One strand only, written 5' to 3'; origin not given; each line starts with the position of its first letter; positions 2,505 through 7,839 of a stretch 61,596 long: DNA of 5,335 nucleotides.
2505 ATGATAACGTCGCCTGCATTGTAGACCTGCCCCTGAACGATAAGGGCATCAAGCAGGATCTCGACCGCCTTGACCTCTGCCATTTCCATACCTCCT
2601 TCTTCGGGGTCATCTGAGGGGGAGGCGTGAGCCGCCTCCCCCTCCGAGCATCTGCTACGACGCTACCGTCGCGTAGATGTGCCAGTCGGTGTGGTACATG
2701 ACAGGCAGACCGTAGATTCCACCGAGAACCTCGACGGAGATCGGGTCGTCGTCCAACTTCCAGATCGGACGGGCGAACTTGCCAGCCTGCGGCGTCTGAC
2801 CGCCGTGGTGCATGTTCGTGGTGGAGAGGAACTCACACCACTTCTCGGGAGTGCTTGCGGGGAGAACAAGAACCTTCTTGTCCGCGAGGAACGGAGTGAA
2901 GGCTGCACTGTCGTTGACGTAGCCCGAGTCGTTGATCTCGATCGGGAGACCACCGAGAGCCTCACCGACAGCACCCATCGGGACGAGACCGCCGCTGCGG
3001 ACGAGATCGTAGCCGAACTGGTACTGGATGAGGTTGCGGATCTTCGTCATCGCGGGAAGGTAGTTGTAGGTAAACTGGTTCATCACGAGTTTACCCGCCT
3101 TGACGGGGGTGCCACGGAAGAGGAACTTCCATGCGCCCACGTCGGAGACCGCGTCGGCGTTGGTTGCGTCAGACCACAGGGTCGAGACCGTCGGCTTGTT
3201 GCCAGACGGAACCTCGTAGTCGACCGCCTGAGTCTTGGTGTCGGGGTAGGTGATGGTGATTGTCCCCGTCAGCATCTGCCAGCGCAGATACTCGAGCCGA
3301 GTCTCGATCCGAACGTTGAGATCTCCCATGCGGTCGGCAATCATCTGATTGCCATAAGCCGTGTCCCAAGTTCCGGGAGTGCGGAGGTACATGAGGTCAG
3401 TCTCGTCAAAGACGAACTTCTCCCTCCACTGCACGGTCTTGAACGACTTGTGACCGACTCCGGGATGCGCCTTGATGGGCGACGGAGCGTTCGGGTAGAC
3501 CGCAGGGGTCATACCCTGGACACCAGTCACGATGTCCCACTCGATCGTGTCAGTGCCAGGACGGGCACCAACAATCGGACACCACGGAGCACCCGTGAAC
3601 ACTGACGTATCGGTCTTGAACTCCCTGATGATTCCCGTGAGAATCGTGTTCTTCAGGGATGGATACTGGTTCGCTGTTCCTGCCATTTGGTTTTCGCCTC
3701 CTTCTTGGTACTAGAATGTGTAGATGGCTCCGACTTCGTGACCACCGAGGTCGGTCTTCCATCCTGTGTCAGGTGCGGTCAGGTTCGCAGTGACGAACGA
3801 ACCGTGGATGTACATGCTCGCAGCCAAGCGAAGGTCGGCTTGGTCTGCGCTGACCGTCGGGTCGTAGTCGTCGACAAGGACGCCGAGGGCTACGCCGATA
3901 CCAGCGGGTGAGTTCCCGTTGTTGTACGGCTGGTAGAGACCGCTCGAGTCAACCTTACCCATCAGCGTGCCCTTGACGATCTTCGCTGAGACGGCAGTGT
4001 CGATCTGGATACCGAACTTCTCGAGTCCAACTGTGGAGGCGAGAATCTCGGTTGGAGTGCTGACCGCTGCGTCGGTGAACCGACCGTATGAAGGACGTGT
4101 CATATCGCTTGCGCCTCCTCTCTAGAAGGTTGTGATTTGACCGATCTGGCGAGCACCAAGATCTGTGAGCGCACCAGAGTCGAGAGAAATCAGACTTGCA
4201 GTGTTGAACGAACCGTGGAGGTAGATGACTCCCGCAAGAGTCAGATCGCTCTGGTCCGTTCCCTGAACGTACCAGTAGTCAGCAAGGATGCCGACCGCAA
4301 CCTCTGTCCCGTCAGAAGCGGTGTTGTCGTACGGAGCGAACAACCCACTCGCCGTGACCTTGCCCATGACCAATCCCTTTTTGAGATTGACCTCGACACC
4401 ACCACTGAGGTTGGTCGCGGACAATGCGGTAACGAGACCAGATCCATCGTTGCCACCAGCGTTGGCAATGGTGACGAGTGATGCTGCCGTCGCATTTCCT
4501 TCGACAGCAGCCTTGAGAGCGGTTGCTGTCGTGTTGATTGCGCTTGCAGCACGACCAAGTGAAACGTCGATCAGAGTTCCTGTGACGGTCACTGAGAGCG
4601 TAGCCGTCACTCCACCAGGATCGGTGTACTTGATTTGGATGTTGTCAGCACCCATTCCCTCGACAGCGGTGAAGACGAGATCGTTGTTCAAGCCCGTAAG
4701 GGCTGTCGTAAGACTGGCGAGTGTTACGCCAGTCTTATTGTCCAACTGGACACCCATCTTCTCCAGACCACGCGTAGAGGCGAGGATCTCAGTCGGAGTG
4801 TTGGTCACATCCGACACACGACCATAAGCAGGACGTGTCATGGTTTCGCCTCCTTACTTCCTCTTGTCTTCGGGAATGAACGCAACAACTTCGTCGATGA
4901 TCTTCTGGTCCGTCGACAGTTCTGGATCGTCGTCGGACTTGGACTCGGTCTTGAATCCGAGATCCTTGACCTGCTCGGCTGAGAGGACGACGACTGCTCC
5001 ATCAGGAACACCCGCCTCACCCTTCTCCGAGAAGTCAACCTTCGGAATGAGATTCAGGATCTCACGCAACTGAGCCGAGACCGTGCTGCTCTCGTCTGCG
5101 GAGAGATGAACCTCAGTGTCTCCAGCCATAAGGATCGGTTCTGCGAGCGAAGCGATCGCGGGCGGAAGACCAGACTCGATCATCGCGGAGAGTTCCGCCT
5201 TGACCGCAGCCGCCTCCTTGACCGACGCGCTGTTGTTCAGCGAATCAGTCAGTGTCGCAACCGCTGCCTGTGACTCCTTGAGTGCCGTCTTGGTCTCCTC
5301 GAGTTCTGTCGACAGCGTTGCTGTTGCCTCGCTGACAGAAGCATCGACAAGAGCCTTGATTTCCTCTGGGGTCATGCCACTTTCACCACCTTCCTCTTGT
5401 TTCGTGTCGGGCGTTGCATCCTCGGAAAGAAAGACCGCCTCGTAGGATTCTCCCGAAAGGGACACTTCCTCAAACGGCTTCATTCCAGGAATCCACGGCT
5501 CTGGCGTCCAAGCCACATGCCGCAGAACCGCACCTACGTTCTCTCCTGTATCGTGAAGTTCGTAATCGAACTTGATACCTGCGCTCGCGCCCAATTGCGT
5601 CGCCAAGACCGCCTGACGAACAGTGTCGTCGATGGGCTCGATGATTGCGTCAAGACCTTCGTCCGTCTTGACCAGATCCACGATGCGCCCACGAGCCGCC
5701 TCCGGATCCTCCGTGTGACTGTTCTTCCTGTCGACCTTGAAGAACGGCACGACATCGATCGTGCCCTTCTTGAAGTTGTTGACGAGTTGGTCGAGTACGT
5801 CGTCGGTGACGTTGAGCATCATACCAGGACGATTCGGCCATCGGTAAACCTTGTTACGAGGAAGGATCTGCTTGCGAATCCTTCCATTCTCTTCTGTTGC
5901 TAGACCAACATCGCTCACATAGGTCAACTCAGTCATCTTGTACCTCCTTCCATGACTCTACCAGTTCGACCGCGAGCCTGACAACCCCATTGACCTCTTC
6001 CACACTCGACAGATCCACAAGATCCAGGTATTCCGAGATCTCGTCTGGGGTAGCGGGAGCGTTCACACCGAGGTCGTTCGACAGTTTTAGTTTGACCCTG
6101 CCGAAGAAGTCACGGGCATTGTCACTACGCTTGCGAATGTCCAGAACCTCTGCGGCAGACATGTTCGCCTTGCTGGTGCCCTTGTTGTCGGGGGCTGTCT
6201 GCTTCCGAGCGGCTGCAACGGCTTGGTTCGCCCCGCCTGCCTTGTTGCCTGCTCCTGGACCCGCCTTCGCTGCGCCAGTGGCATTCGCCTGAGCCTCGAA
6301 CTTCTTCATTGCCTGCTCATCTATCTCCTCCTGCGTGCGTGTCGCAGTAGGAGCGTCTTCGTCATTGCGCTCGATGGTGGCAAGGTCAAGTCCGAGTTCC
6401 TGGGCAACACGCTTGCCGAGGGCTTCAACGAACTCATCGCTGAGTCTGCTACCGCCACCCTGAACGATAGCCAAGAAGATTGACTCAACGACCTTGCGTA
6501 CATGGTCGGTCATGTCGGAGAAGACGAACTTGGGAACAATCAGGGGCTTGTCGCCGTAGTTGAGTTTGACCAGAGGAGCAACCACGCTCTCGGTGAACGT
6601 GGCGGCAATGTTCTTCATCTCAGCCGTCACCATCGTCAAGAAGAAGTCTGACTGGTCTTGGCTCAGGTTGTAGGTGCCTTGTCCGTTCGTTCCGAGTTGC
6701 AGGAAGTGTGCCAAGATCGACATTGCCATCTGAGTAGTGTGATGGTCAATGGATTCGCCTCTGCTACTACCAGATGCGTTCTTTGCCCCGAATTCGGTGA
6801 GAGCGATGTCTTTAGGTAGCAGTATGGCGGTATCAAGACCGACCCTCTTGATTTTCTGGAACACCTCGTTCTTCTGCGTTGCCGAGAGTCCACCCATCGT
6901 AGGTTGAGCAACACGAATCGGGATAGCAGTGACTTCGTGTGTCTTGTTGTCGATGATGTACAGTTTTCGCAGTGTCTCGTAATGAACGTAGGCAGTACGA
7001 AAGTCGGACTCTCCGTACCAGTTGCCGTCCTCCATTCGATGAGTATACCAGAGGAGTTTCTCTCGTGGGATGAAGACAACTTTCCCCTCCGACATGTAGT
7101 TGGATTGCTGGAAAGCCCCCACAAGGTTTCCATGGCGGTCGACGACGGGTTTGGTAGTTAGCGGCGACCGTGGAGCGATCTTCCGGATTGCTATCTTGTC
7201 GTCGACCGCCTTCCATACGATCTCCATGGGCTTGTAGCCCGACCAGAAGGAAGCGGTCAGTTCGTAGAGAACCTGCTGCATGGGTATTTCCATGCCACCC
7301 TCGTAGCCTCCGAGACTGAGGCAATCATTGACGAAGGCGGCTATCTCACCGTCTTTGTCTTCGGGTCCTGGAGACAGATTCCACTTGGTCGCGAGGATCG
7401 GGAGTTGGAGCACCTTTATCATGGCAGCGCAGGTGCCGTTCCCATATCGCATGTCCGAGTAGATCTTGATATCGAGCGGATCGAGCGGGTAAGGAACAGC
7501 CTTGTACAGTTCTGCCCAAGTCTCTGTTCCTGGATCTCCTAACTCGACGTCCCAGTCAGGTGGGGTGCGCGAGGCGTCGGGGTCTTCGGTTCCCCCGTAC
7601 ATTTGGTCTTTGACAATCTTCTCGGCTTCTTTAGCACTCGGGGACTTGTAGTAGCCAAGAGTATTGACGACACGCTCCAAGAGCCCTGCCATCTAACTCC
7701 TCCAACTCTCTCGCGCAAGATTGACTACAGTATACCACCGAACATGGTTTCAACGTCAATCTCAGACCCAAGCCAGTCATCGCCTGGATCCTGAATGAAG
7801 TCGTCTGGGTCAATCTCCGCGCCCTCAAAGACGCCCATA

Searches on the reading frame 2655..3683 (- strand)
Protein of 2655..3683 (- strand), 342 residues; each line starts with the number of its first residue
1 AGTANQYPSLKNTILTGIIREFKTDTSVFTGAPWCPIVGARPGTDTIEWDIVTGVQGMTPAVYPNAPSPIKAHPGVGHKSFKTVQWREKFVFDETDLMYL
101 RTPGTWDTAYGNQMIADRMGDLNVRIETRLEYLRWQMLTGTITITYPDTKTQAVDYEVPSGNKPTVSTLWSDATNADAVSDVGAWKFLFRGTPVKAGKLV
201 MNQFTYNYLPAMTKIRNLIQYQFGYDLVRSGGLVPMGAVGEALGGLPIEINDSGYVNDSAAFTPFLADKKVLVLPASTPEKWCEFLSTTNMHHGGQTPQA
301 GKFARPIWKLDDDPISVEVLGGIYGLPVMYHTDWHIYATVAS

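Call 106: search_protein_families(library=phrogs, proteins=[window:2655-3683:-], max_evalue=0.00001)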
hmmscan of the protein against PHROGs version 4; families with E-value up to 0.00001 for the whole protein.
window:2655-3683:- (342 aa): 1 family
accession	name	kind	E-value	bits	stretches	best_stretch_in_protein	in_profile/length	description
phrog_29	-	head and packaging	7e-34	118.7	1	14-340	33-358/439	major head protein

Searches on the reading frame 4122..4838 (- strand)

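Call 106: search_protein_families(library=phrogs, proteins=[window:4122-4838:-], max_evalue=0.00001)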
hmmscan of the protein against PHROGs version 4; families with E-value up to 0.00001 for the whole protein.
window:4122-4838:- (238 aa): 2 families
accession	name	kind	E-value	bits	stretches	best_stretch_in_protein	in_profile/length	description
phrog_49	-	head and packaging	1.1e-12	49.1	1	142-223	44-116/147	head decoration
phrog_3583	-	head and packaging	4e-12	46.7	1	140-215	38-114/155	head decoration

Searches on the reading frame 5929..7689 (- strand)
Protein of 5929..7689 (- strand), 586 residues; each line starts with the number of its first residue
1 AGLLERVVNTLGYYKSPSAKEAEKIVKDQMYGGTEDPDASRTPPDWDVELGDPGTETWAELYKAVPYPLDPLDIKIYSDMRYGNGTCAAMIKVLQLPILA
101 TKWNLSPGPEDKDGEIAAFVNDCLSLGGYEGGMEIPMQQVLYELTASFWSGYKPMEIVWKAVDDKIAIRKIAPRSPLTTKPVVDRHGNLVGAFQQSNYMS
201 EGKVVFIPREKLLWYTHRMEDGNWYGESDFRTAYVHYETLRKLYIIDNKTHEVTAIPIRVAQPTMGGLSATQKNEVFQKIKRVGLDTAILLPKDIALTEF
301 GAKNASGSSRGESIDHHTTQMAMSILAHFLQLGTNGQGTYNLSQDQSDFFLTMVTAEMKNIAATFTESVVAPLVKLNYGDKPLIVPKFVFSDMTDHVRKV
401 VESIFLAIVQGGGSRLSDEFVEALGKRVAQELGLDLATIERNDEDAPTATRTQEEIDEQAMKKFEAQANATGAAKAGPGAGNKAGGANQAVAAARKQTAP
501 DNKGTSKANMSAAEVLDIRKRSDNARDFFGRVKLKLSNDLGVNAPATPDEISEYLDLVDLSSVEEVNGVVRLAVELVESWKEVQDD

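Call 106: search_protein_families(library=phrogs, proteins=[window:5929-7689:-], max_evalue=0.00001)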
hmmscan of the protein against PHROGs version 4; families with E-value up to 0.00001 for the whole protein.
window:5929-7689:- (586 aa): 1 family
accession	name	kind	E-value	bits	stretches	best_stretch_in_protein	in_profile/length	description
phrog_113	-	head and packaging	7.7e-53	181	1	66-501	58-478/1272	portal protein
